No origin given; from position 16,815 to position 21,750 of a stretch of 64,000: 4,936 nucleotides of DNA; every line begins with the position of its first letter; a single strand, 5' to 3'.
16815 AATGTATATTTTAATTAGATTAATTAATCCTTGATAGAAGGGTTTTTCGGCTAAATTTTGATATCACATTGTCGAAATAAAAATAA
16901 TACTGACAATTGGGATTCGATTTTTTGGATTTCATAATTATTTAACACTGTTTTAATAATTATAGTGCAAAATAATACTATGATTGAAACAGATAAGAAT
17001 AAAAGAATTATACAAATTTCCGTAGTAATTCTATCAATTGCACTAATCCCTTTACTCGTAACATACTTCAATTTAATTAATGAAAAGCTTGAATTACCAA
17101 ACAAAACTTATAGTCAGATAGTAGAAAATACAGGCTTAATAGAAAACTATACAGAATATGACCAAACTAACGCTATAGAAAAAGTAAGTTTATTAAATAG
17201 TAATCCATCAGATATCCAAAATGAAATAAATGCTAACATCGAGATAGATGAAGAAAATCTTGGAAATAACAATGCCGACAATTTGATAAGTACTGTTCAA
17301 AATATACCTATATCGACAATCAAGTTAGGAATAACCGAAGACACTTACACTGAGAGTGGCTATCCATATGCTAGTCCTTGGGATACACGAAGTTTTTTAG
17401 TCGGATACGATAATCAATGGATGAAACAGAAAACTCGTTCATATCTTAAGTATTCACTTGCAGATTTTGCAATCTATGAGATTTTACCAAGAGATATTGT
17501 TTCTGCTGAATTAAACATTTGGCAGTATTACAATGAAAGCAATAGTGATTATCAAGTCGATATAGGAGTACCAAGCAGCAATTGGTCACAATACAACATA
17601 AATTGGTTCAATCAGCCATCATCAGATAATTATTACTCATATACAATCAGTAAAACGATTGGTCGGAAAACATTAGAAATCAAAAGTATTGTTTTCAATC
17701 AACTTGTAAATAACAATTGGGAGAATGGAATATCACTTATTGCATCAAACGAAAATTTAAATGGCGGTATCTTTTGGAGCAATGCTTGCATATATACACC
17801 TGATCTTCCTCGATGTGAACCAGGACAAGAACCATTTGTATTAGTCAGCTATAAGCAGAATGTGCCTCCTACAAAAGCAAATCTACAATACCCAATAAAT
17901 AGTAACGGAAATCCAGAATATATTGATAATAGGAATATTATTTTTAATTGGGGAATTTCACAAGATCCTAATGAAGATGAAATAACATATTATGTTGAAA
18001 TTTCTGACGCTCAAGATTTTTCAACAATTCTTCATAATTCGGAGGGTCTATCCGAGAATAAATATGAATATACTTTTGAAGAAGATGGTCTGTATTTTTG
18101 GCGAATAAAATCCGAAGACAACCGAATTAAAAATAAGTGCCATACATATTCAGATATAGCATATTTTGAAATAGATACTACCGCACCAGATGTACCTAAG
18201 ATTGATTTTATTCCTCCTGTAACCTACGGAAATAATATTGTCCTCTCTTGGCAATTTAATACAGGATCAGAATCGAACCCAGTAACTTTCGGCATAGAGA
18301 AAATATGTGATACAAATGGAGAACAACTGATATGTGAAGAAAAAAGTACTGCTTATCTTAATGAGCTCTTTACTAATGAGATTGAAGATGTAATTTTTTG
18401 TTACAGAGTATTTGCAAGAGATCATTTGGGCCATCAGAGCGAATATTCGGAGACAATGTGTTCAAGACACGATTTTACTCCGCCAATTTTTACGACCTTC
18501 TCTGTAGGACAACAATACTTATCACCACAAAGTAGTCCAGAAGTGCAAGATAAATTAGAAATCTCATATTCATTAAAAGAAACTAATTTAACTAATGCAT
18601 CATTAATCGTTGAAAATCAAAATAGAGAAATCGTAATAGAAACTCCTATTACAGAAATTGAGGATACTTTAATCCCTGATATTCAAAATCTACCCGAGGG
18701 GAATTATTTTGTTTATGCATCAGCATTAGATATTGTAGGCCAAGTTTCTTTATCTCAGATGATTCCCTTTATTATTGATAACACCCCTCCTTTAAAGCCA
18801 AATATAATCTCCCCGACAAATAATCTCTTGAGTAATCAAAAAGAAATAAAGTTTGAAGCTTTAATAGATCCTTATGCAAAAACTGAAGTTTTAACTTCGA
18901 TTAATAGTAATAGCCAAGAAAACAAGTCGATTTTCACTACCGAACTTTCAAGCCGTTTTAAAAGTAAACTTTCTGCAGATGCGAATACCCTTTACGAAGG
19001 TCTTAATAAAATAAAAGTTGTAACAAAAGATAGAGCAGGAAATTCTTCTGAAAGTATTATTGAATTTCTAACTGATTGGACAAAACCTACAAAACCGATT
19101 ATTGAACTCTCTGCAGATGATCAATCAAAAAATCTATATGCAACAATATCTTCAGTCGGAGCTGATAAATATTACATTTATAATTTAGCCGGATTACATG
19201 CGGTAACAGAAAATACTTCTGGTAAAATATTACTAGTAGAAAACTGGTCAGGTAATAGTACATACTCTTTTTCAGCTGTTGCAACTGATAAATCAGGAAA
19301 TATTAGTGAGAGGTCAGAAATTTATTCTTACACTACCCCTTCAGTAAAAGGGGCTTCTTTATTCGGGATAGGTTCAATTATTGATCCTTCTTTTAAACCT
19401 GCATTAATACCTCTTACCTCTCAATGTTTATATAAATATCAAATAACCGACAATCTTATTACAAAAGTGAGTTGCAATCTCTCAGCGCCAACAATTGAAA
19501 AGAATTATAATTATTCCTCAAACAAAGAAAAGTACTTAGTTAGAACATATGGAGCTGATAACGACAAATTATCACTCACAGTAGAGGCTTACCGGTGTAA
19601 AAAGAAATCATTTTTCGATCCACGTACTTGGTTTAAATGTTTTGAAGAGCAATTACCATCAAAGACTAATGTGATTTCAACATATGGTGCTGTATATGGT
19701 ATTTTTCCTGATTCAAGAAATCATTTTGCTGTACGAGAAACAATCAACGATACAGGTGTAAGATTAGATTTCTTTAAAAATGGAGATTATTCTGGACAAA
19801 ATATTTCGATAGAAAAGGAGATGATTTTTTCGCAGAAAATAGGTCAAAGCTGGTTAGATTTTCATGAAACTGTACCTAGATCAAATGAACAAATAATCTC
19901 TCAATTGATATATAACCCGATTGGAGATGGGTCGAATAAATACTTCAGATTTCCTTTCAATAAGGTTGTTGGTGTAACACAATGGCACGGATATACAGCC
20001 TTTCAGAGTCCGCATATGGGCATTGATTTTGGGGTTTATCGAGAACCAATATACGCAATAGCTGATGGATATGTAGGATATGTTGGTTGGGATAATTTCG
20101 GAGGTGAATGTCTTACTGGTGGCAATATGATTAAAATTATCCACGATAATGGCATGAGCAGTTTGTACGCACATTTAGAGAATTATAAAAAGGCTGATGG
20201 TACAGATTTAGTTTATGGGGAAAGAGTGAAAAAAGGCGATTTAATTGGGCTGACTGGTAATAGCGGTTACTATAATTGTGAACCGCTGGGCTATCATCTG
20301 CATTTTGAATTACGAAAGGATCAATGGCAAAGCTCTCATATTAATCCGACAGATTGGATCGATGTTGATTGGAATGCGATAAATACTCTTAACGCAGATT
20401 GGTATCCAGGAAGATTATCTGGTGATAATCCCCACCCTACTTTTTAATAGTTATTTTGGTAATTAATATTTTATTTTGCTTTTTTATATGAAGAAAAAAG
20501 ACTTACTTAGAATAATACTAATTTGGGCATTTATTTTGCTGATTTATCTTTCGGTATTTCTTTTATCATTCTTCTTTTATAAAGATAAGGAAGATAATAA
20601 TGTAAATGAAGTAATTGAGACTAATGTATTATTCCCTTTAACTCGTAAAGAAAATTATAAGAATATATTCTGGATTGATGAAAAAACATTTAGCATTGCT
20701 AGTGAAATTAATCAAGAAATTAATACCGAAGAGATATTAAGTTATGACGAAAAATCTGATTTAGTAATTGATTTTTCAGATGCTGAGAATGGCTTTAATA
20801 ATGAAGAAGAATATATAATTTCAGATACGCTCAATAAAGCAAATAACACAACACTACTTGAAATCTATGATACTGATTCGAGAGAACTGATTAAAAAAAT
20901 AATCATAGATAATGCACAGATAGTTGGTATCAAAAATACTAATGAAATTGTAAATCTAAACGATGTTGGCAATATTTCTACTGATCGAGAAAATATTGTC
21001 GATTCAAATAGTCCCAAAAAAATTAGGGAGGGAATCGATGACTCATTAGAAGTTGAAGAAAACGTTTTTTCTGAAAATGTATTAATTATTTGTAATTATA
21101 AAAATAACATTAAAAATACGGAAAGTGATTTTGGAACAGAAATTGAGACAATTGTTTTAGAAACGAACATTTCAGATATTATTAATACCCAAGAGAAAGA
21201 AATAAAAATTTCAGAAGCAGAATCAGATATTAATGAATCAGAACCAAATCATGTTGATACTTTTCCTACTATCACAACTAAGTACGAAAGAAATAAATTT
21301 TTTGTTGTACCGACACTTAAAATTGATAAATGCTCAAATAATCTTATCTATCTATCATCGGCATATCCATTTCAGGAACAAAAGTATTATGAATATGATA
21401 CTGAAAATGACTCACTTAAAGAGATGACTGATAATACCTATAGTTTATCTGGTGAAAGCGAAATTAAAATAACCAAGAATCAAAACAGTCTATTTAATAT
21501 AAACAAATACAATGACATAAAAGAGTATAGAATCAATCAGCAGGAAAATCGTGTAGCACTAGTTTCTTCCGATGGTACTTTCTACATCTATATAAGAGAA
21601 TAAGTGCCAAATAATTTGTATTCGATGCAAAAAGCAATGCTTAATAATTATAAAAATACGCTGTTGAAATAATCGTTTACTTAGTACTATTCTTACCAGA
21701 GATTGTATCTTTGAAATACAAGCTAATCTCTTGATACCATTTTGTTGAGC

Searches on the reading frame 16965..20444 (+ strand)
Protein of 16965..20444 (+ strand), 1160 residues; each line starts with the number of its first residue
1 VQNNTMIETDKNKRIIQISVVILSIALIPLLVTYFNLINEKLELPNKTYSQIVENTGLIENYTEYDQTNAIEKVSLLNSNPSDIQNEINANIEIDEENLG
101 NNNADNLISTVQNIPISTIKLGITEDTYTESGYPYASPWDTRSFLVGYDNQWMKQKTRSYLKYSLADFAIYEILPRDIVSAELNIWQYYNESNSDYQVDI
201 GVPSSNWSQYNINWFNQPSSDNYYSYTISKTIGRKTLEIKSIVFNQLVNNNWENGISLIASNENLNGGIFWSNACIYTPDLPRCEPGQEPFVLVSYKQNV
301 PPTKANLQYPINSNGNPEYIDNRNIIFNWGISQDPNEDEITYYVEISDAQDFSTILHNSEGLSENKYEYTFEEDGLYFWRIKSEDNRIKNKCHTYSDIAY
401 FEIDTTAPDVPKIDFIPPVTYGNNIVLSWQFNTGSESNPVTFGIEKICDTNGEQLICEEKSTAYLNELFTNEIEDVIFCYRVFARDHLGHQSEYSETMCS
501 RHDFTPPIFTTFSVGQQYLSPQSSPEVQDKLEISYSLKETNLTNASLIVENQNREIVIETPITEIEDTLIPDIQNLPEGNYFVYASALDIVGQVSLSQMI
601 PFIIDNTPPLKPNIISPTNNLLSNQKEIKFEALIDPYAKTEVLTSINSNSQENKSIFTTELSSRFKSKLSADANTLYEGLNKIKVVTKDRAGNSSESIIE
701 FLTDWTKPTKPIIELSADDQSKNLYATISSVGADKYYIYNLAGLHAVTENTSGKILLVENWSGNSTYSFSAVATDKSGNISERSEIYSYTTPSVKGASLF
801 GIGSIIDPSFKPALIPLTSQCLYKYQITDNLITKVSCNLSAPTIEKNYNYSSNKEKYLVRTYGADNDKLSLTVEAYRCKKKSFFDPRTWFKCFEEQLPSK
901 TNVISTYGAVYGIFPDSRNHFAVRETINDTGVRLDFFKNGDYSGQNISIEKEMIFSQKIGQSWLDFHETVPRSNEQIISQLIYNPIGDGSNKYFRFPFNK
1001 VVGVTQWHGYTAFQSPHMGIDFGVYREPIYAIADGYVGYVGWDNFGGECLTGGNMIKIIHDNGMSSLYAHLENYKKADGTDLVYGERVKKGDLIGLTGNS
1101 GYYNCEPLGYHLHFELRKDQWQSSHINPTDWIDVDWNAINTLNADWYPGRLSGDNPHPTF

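Call 10: search_protein_families(library=pfam, proteins=[window:16965-20444:+], max_evalue=0.001)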
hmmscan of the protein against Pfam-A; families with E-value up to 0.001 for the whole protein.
window:16965-20444:+ (1160 aa): 3 families
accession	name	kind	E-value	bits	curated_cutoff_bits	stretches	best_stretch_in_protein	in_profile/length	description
PF01551.29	Peptidase_M23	-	1.3e-19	70.6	28.7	1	1016-1121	2-92/96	Peptidase family M23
PF24517.2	CBM96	-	3.4e-07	30.7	26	1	120-266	4-143/164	Carbohydrate-binding module family 96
PF19077.6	Big_13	-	1.6e-06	29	27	0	624-701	25-98/102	Bacterial Ig-like domain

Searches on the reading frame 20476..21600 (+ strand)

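Call 10: search_protein_families(library=pfam, proteins=[window:20476-21600:+], max_evalue=0.001)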
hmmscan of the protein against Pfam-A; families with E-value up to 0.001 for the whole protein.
window:20476-21600:+ (375 aa): 1 family
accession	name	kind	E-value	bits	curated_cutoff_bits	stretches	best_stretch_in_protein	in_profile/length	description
PF13800.11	Sigma_reg_N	-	0.00016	22.3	26.3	1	4-51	6-54/91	Sigma factor regulator N-terminal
